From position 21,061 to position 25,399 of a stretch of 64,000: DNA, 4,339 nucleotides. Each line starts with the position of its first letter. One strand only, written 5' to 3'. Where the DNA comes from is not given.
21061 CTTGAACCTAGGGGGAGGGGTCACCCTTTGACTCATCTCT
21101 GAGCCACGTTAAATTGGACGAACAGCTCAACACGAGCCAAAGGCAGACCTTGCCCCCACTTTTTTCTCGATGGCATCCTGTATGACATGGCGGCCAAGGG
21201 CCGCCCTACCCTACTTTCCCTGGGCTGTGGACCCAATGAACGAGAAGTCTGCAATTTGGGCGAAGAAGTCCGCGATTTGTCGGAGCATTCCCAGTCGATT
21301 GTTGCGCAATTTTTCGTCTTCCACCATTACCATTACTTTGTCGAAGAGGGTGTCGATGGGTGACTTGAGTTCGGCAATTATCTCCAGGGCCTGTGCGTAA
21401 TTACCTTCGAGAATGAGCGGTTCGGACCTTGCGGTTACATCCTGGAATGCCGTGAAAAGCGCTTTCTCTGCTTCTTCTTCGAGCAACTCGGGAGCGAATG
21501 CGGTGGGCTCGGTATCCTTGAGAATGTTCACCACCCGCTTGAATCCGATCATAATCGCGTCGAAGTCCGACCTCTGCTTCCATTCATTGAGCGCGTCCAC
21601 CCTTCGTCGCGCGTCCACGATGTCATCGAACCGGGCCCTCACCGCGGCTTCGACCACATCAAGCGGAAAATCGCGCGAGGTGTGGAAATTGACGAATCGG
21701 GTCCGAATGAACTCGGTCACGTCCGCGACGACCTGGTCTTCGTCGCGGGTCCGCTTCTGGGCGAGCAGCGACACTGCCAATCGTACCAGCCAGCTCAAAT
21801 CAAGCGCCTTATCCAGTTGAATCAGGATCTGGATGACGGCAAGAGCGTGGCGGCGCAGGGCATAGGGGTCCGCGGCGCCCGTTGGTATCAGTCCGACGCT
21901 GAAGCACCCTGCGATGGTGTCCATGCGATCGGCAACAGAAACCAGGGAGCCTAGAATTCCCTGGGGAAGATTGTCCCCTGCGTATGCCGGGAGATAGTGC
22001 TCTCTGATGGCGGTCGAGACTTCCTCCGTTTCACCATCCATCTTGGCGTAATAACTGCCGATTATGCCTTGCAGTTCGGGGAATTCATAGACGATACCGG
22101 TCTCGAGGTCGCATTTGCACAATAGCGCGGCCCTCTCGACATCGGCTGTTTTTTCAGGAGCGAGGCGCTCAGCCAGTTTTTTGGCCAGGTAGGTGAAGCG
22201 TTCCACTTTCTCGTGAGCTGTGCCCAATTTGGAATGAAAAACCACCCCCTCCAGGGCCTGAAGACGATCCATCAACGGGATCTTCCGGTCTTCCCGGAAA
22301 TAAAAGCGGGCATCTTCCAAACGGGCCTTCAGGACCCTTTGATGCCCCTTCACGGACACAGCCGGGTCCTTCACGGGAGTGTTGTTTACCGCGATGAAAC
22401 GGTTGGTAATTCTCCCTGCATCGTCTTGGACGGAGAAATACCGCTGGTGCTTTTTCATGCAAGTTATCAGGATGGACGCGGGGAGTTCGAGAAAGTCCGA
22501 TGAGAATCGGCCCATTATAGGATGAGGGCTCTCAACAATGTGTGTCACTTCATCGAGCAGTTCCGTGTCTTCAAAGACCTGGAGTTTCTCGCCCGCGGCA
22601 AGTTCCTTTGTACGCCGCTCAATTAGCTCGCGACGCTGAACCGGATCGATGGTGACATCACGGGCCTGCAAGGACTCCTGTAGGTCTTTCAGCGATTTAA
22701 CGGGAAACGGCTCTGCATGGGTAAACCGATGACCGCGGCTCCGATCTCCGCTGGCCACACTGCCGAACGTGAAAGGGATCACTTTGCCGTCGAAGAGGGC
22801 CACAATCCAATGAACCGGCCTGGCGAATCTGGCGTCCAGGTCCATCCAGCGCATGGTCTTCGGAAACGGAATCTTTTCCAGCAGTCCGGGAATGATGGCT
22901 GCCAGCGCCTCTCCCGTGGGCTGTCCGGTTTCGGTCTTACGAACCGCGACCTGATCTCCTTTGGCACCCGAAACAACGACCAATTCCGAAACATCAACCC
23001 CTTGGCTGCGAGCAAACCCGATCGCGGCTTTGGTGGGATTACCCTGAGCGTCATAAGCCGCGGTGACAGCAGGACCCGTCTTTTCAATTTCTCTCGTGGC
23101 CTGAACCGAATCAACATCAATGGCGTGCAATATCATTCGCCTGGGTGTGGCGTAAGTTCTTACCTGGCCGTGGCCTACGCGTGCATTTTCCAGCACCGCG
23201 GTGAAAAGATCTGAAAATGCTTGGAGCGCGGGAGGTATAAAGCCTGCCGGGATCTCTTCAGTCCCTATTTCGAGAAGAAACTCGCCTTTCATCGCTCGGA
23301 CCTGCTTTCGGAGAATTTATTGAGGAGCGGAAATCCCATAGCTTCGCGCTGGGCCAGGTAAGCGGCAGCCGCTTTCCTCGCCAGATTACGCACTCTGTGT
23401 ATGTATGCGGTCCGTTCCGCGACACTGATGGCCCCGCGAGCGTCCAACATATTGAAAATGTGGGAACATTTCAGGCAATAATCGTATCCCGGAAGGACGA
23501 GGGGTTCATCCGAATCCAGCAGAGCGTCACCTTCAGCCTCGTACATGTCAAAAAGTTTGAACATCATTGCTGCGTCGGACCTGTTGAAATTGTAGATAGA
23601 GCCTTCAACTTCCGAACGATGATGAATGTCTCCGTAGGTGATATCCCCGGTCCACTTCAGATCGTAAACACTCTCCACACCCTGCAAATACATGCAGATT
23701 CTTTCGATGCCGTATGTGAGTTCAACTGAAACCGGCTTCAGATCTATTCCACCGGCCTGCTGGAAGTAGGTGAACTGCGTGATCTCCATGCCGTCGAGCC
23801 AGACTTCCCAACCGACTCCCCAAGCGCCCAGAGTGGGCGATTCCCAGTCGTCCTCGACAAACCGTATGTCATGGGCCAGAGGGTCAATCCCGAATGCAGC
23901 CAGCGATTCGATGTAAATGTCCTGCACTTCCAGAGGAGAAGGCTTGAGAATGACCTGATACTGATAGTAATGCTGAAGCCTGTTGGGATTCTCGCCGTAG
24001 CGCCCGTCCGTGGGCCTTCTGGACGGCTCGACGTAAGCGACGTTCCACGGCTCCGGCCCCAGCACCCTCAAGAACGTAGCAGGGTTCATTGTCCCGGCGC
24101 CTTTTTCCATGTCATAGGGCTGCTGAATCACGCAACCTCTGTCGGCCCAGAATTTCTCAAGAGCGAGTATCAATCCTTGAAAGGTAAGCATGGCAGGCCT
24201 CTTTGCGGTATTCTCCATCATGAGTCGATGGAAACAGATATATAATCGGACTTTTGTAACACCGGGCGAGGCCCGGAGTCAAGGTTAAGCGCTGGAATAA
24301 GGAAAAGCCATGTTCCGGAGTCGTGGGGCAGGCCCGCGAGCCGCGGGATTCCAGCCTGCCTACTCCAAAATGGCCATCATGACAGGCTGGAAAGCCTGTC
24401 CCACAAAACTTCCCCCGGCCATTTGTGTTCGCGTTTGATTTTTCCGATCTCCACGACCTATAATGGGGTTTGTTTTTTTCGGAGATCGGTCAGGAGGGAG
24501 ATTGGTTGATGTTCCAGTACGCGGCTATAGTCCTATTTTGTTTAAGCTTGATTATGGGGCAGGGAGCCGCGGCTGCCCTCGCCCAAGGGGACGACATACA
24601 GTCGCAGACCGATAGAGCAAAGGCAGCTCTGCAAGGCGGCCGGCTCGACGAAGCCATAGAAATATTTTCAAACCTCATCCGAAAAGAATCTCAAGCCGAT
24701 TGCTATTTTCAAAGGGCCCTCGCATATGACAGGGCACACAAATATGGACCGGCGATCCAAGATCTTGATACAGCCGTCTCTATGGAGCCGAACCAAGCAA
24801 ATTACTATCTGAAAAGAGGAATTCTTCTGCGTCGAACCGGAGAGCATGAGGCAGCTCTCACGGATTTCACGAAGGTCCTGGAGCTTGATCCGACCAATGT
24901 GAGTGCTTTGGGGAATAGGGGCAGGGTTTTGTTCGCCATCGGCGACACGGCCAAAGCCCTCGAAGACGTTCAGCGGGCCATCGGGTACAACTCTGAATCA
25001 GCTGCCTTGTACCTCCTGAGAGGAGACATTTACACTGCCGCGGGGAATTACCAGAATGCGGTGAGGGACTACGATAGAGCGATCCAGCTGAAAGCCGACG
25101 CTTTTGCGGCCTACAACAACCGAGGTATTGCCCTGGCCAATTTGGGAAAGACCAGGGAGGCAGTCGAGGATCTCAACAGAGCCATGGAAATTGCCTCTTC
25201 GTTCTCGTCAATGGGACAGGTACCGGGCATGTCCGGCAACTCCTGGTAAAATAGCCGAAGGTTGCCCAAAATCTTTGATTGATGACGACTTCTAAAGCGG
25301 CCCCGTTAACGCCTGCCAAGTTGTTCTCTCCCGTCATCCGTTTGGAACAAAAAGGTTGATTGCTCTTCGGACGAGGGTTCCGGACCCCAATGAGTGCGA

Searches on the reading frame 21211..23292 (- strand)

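Call 68: search_protein_families(library=pfam, proteins=[window:21211-23292:-])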
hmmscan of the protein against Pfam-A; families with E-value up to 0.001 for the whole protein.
window:21211-23292:- (693 aa): 2 families
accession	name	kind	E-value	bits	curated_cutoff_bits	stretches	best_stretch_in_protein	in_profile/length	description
PF02092.22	tRNA_synt_2f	-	2e-198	661.1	29.2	1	5-551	1-535/536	Glycyl-tRNA synthetase beta subunit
PF05746.21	DALR_1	-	3.5e-06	27.5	22.3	1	585-679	6-104/117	DALR anticodon binding domain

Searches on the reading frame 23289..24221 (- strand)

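Call 68: search_protein_families(library=pfam, proteins=[window:23289-24221:-])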
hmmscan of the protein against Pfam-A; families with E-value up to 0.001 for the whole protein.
window:23289-24221:- (310 aa): 1 family
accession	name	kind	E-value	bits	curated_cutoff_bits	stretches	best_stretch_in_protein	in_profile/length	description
PF02091.20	tRNA-synt_2e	-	1.7e-148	493.7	27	1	14-293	1-278/278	Glycyl-tRNA synthetase alpha subunit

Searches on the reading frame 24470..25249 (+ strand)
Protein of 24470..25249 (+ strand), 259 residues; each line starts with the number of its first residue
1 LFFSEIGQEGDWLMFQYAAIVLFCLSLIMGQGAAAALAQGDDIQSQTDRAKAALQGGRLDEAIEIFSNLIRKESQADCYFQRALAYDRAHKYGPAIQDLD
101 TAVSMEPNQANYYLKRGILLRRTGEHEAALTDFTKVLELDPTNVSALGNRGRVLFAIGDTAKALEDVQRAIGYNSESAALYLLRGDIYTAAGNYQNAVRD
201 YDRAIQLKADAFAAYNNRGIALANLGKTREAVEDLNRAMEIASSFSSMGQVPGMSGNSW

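Call 68: search_protein_families(library=pfam, proteins=[window:24470-25249:+])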
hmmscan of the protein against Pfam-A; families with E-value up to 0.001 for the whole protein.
window:24470-25249:+ (259 aa): 25 families
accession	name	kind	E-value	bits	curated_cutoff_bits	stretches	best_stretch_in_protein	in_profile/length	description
PF00515.34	TPR_1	-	1.2e-35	120.3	27.8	3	110-143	1-34/34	Tetratricopeptide repeat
PF07719.23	TPR_2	-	1e-31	106.8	27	3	110-143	1-34/34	Tetratricopeptide repeat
PF13181.12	TPR_8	-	4.1e-27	92.4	25.7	2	179-209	2-32/34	Tetratricopeptide repeat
PF13414.12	TPR_11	-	6.9e-26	90.1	26.8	2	185-226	1-42/42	TPR repeat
PF13432.12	TPR_16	-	7.1e-21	74.7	32.7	3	150-209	3-62/65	Tetratricopeptide repeat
PF13431.12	TPR_17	-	3e-20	71.2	24.4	1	133-165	2-34/34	Tetratricopeptide repeat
PF13371.12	TPR_9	-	6.4e-19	68.2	35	2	187-243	4-60/73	Tetratricopeptide repeat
PF13424.12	TPR_12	-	1.9e-18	66.8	30.1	2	177-242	2-75/77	Tetratricopeptide repeat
PF13428.12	TPR_14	-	3.1e-14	52.5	23.5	0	179-216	2-39/44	Tetratricopeptide repeat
PF13174.12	TPR_6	-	1.3e-11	44.7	26.3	0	113-142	3-32/33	Tetratricopeptide repeat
PF14559.12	TPR_19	-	4.2e-11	43.4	25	1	123-183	4-64/68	Tetratricopeptide repeat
PF13374.12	TPR_10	-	4.4e-10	39.7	27.5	0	213-241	3-31/42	Tetratricopeptide repeat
PF12569.14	NatA_aux_su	-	5e-09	36.1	33.3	0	83-140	199-256/515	N-terminal acetyltransferase A, auxiliary subunit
PF13429.12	TPR_15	-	3.4e-07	30.4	26.2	0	48-146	82-182/280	Tetratricopeptide repeat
PF13176.12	TPR_7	-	1.8e-06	28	27.9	0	185-209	6-30/36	Tetratricopeptide repeat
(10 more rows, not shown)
